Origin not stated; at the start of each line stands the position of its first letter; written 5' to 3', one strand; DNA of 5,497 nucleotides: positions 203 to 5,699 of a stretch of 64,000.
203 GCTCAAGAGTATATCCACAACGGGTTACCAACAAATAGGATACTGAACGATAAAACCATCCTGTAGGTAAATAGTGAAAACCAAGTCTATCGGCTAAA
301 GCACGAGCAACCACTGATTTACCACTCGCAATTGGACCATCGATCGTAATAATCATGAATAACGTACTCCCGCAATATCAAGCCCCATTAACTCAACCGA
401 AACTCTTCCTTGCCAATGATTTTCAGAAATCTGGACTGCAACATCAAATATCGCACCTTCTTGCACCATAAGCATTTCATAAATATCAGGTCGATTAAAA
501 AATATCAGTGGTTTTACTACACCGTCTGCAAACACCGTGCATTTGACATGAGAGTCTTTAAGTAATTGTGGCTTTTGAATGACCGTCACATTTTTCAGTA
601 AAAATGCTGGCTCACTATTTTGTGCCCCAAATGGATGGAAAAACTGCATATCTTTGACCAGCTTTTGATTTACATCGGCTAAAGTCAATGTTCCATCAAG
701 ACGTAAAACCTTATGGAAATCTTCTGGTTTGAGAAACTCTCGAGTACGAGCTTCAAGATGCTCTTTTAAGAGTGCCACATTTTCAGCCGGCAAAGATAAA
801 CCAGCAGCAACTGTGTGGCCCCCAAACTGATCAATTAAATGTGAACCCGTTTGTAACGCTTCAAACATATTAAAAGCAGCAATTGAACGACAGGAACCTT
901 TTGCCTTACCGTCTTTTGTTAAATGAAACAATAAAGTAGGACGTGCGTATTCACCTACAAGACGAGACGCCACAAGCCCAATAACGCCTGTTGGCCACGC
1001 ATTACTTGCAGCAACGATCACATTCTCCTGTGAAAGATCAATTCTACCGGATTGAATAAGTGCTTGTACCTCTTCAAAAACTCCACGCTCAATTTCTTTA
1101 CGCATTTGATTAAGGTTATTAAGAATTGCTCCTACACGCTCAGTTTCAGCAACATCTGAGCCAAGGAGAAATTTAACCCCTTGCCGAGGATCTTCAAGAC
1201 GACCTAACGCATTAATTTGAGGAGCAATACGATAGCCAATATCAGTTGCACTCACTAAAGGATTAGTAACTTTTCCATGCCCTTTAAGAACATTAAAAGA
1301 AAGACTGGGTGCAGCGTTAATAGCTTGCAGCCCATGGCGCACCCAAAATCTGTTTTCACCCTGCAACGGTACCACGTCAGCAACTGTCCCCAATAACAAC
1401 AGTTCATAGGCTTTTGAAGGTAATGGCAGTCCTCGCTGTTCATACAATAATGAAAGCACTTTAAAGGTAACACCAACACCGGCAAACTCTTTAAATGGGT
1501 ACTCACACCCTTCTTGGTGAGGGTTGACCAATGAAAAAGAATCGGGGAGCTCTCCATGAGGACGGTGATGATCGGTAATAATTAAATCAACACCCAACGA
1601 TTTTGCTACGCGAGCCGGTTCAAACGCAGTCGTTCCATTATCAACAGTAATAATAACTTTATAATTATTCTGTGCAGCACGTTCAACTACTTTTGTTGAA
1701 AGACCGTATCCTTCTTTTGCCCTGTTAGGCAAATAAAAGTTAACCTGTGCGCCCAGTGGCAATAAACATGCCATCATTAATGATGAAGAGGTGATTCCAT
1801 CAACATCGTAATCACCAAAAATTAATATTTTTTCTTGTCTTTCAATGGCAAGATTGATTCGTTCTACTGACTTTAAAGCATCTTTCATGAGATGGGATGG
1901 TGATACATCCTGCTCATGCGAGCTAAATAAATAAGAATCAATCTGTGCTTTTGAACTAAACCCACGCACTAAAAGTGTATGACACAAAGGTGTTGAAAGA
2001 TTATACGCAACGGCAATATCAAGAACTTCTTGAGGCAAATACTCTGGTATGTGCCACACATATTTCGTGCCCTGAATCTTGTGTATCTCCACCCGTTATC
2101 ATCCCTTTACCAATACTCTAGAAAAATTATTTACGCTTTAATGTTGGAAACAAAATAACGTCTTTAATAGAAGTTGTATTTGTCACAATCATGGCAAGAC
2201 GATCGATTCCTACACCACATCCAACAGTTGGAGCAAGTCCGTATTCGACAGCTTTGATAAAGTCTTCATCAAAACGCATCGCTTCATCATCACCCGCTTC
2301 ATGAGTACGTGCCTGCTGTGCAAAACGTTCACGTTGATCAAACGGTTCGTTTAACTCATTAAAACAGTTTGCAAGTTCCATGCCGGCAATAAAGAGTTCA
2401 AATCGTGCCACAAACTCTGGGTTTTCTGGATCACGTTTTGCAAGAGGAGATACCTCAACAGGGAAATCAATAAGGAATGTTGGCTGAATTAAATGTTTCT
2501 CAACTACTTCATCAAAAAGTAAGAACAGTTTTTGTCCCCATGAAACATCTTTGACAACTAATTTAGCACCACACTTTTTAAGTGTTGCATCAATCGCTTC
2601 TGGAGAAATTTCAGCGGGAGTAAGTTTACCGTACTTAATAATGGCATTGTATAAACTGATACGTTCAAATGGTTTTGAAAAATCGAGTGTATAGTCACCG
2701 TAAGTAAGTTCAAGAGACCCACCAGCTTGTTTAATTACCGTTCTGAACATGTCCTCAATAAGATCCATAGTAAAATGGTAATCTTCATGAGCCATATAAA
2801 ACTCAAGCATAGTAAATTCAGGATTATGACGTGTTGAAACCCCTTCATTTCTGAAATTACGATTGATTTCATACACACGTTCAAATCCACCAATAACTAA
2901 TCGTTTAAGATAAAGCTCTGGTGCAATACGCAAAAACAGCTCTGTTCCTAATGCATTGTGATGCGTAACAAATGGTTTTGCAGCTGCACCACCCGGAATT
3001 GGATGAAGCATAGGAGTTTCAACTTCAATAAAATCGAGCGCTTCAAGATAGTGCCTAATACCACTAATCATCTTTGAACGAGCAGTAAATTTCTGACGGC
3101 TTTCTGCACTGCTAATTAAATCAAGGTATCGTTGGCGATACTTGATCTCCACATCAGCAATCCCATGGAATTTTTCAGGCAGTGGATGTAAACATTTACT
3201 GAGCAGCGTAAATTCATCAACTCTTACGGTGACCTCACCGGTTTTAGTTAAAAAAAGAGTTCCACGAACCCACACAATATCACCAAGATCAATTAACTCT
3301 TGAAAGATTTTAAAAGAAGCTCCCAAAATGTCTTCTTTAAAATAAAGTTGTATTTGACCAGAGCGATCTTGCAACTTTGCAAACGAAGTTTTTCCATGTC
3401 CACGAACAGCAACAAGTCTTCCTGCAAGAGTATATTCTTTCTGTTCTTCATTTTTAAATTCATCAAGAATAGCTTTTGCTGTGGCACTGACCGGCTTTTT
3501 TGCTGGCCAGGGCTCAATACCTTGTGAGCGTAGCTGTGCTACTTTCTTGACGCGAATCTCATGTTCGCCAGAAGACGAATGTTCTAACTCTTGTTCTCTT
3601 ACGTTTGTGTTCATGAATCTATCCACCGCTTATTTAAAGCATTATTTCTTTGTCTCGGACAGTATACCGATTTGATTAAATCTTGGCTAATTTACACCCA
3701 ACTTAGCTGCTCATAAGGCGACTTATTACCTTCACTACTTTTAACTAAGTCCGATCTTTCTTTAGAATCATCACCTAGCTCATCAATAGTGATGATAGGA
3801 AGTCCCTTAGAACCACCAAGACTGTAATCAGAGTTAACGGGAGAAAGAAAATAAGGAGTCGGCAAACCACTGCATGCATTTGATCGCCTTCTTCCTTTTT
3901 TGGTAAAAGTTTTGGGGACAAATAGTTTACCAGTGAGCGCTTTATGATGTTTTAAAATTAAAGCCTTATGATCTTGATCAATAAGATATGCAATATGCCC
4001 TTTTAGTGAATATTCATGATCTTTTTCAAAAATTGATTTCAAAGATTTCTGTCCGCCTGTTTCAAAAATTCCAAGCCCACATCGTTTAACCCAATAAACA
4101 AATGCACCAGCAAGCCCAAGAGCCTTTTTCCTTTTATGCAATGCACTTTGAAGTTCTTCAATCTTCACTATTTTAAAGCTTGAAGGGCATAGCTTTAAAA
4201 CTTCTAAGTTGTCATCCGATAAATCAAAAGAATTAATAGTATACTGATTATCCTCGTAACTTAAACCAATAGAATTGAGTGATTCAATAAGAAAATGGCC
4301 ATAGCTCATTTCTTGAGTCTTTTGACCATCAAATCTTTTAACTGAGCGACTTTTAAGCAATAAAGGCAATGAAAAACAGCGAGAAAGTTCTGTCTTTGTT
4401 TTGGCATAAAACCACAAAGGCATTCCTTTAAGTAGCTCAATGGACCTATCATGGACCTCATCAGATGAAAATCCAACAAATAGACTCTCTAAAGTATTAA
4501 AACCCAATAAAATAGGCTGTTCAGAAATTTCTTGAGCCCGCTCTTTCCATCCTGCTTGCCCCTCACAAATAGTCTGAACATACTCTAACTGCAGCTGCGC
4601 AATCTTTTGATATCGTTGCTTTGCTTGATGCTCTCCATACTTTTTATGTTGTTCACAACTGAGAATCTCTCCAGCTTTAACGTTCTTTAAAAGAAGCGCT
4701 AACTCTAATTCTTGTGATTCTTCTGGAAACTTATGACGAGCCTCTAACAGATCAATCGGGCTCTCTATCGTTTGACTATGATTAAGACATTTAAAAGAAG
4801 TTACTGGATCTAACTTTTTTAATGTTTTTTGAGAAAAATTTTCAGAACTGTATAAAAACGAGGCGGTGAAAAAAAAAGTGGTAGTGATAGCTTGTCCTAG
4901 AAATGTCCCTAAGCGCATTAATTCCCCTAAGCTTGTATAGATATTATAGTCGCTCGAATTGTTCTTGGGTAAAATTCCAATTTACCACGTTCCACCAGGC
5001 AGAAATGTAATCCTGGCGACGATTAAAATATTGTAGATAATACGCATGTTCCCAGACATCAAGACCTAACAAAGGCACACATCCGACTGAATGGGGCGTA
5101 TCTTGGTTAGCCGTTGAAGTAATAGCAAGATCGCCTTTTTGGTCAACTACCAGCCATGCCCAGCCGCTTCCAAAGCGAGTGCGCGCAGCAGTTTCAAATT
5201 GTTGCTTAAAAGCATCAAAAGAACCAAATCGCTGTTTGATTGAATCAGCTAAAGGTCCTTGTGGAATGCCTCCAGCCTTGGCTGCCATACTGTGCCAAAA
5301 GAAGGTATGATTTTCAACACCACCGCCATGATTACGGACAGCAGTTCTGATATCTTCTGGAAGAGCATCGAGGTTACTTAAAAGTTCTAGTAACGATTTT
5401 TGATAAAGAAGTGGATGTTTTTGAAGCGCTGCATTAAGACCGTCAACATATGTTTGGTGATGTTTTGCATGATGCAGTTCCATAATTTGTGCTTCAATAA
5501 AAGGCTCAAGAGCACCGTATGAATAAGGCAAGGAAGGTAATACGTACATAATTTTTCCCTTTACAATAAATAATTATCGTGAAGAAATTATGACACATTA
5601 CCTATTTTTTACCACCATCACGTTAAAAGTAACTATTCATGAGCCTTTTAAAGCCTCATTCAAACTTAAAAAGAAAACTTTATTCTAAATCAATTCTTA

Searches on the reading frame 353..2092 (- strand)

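Call 14: search_protein_families(library=ncbifam, proteins=[window:353-2092:-], max_evalue=0.00001)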
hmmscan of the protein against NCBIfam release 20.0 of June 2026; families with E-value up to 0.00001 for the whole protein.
window:353-2092:- (579 aa): 5 families
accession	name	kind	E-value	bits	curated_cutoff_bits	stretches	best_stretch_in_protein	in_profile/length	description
TIGR00644.1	recJ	equivalog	3.8e-151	504.1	396.9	1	38-570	7-543/546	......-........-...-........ exonuclease RecJ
NF008290.0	PRK11070.1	equivalog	1.6e-90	304.3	900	1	62-520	47-521/577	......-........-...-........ exonuclease RecJ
NF053576.1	RecJ_archaeal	equivalog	7e-22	77.9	360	2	78-216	3-131/452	RecJ family nuclease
NF053575.1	GAN_nuclease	exception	6.5e-12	44.8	850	1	71-219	9-151/467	GINS-associated RecJ family nuclease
NF040701.1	RecJ_Meth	equivalog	6e-10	38.5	550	1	84-282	5-191/449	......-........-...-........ exonuclease RecJ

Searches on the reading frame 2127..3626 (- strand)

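Call 42: search_protein_families(library=pfam, proteins=[window:2127-3626:-], max_evalue=0.0001)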
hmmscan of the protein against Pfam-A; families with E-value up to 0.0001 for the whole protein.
window:2127-3626:- (499 aa): 3 families
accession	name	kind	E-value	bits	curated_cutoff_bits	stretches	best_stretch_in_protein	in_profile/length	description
PF00152.25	tRNA-synt_2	-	3.6e-88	296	25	1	159-496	2-307/308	tRNA synthetases class II (D, K and N)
PF01336.31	tRNA_anti-codon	-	5.9e-17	61.8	27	1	65-142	1-75/75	OB-fold nucleic acid binding domain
PF01409.25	tRNA-synt_2d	-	3.4e-05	23.9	19.8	0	251-307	105-160/246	tRNA synthetases class II core domain (F)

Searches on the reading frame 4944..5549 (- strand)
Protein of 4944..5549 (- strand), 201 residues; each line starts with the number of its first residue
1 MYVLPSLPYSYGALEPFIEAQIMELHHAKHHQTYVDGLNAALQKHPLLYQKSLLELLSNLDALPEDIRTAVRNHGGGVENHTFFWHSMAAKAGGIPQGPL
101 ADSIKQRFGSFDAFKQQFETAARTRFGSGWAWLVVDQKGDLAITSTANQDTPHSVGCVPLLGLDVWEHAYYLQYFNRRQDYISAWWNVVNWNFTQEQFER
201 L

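Call 42: search_protein_families(library=pfam, proteins=[window:4944-5549:-], max_evalue=0.0001)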
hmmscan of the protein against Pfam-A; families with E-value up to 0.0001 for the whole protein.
window:4944-5549:- (201 aa): 2 families
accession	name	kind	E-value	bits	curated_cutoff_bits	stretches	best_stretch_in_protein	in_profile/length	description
PF02777.23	Sod_Fe_C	-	6e-43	145.5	20.9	1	96-196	1-101/102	Iron/manganese superoxide dismutases, C-terminal domain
PF00081.27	Sod_Fe_N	-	5.8e-28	97.6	27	1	2-89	2-82/82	Iron/manganese superoxide dismutases, alpha-hairpin domain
